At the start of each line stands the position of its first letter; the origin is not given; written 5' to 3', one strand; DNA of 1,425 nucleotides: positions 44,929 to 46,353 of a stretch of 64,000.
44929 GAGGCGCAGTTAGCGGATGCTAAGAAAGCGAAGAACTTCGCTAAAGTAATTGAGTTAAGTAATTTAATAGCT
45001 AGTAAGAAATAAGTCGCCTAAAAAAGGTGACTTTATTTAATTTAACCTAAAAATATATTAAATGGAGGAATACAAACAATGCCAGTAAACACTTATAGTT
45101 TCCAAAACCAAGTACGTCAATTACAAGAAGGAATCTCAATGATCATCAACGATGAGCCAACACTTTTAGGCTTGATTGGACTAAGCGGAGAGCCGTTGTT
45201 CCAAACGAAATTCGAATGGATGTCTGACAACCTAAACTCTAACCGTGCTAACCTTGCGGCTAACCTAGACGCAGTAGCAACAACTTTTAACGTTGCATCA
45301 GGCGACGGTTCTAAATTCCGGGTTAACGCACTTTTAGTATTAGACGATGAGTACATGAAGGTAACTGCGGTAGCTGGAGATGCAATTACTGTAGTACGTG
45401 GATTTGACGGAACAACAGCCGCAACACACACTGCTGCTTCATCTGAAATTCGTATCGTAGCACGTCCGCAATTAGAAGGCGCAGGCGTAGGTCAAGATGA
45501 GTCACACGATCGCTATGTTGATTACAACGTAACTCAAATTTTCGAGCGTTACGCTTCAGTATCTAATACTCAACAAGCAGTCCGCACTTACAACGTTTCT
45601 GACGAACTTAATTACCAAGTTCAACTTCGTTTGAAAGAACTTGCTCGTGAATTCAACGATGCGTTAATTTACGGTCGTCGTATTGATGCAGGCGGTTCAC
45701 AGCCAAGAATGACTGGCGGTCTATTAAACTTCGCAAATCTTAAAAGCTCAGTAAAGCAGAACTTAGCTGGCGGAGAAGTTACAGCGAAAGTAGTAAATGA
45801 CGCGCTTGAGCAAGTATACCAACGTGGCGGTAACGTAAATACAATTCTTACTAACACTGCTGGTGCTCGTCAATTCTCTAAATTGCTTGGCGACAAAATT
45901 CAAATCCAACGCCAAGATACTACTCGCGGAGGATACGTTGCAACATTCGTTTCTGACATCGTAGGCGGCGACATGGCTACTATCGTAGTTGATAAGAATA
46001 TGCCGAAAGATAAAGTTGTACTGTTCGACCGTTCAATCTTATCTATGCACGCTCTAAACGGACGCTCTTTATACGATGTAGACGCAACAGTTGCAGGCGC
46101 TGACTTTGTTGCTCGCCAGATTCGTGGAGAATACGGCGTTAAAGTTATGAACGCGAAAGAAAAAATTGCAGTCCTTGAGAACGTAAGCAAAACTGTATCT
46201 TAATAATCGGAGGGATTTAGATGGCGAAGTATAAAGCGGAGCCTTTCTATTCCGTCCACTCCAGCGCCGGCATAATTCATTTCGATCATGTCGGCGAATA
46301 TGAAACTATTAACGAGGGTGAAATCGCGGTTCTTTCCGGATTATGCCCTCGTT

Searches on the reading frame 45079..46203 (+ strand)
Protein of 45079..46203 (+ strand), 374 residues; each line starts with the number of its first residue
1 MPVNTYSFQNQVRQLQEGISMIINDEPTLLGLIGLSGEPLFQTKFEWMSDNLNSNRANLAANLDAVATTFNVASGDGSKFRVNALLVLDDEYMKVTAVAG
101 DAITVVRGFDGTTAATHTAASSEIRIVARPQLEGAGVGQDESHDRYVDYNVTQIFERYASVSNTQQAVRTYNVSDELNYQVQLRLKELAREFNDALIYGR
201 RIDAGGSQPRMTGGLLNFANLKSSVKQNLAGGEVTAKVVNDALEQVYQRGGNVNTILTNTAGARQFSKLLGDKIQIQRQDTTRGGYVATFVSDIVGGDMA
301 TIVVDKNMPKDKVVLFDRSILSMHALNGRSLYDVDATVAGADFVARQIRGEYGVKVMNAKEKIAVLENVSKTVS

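Call 70: search_protein_families(library=phrogs, proteins=[window:45079-46203:+], max_evalue=0.001)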
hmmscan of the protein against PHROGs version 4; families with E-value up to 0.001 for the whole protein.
window:45079-46203:+ (374 aa): 4 families
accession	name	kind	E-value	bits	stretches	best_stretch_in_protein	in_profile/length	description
phrog_1328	-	head and packaging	1.4e-56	193.8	1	4-368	10-306/583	major head protein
phrog_8469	-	tail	5.6e-07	30.2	1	55-164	9-133/303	tail fiber protein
phrog_7578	-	unknown function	5.6e-05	23.3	1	55-121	24-95/300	-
phrog_12150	-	unknown function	0.00015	21.9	1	58-127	14-87/477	-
